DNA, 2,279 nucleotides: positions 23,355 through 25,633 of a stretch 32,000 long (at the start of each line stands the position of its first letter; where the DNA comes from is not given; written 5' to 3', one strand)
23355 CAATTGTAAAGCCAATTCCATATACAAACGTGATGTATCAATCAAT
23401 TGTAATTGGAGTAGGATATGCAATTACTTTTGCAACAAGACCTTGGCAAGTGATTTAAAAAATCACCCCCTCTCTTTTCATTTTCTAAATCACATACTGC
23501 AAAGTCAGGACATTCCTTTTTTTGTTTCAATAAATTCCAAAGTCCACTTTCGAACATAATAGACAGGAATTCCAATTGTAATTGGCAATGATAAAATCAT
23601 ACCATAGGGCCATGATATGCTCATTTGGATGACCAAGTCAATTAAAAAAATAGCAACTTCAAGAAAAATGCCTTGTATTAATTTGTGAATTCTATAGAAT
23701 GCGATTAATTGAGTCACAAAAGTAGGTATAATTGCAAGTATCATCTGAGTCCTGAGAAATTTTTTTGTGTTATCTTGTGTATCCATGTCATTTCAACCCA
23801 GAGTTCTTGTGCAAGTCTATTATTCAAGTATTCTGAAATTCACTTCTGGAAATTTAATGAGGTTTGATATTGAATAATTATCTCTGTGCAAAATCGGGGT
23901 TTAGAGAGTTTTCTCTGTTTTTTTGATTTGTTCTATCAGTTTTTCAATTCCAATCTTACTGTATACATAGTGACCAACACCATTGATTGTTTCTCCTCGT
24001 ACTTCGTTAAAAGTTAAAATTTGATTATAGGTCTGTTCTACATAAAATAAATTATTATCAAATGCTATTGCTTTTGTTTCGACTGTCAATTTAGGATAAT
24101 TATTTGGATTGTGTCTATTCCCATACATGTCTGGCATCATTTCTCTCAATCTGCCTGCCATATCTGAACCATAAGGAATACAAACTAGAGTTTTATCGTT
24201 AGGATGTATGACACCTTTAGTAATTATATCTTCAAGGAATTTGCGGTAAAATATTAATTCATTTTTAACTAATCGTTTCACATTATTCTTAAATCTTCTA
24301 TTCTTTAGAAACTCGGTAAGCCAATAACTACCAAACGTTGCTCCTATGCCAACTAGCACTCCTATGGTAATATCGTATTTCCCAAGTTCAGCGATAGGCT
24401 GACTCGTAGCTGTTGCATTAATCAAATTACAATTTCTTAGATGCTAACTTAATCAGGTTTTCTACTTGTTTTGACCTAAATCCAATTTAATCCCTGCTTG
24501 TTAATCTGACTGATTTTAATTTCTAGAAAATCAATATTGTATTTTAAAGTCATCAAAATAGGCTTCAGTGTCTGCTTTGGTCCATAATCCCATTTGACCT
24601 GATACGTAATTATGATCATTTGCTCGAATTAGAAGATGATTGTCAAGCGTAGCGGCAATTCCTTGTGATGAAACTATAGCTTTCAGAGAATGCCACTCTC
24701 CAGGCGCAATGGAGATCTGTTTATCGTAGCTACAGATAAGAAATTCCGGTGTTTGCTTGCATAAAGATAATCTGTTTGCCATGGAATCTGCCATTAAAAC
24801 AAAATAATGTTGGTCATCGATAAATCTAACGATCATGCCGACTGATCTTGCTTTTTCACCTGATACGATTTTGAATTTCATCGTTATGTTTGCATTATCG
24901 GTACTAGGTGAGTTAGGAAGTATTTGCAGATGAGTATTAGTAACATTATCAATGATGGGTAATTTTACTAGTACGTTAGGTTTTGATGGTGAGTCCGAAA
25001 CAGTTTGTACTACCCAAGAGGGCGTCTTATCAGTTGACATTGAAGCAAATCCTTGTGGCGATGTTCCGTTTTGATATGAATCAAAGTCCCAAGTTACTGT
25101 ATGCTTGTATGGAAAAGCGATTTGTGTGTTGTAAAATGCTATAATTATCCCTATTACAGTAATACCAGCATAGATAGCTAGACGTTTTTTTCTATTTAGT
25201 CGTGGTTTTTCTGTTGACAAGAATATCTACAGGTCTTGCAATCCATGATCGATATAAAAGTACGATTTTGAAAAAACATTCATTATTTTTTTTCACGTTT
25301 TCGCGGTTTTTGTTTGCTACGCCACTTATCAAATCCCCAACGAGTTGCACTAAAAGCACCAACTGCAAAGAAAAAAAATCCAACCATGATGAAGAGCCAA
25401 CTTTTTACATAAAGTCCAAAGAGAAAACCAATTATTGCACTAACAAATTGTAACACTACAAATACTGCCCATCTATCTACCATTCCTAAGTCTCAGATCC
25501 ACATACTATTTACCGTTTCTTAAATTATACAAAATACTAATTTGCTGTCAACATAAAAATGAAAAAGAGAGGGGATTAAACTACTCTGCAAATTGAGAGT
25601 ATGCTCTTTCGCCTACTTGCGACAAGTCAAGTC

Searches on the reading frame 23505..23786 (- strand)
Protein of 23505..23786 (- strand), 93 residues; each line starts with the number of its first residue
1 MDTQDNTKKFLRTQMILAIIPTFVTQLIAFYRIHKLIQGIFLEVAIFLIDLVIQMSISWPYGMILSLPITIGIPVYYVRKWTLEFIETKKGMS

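Call 8: search_protein_families(library=pfam, proteins=[window:23505-23786:-], max_evalue=1)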
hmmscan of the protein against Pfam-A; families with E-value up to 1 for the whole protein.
window:23505-23786:- (93 aa): 1 family
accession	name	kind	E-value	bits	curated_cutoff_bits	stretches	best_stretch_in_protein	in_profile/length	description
PF00813.25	FliP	-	0.056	13.8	26.9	1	14-75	117-173/191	FliP family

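Call 9: search_protein_families(library=ncbifam, proteins=[window:23505-23786:-], max_evalue=1)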
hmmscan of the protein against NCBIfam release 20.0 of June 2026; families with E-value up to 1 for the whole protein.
window:23505-23786:- (93 aa): 3 families
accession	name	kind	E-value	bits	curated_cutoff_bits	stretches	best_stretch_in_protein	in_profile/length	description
NF009437.0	PRK12796.1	equivalog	0.0042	16.7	263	1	11-78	136-198/223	EscR/YscR/HrcR family type III secretion system export apparatus protein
TIGR01102.1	yscR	equivalog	0.0052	16.6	208.6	1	6-75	120-184/202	type III secretion system export apparatus subunit SctR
NF009160.0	PRK12505.1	equivalog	0.028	13.8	140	1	5-53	79-128/179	putative monovalent cation/H+ antiporter subunit B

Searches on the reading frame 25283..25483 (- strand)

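Call 8: search_protein_families(library=pfam, proteins=[window:25283-25483:-], max_evalue=1)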
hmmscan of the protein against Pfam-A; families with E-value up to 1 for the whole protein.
window:25283-25483:- (66 aa): 6 families
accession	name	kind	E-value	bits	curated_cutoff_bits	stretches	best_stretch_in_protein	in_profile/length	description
PF04610.19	TrbL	-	0.0059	16.8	25.9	1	7-54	108-155/215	TrbL/VirB6 plasmid conjugal transfer protein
PF07332.16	Phage_holin_3_6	-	0.007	16.8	28.4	1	7-61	47-102/116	Putative Actinobacterial Holin-X, holin superfamily III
PF24432.1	DUF7555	-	0.0094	16.4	28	1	6-59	17-70/133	Family of unknown function (DUF7555)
PF12666.12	PrgI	-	0.018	16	27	1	7-59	24-79/91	PrgI family protein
PF20990.2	DUF2207_C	-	0.034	14.3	33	1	5-56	138-194/247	Predicted membrane protein (DUF2207) C-terminal domain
PF13567.11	DUF4131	-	0.37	10.9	31.6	1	7-47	8-49/165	Domain of unknown function (DUF4131)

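Call 9: search_protein_families(library=ncbifam, proteins=[window:25283-25483:-], max_evalue=1)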
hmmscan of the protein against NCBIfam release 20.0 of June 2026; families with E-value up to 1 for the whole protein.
window:25283-25483:- (66 aa): 3 families
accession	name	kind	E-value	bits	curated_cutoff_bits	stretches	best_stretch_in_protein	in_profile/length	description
NF009926.0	PRK13387.1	equivalog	0.014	14.5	316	1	7-44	93-129/317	1,4-dihydroxy-2-naphthoate polyprenyltransferase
NF058603.1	SCO2097_fam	equivalog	0.058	13.7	110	1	6-64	42-96/129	SCO2097 family morphological protein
NF004752.0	PRK06080.1-4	subfamily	0.14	11.8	289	1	6-45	92-130/300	1,4-dihydroxy-2-naphthoate polyprenyltransferase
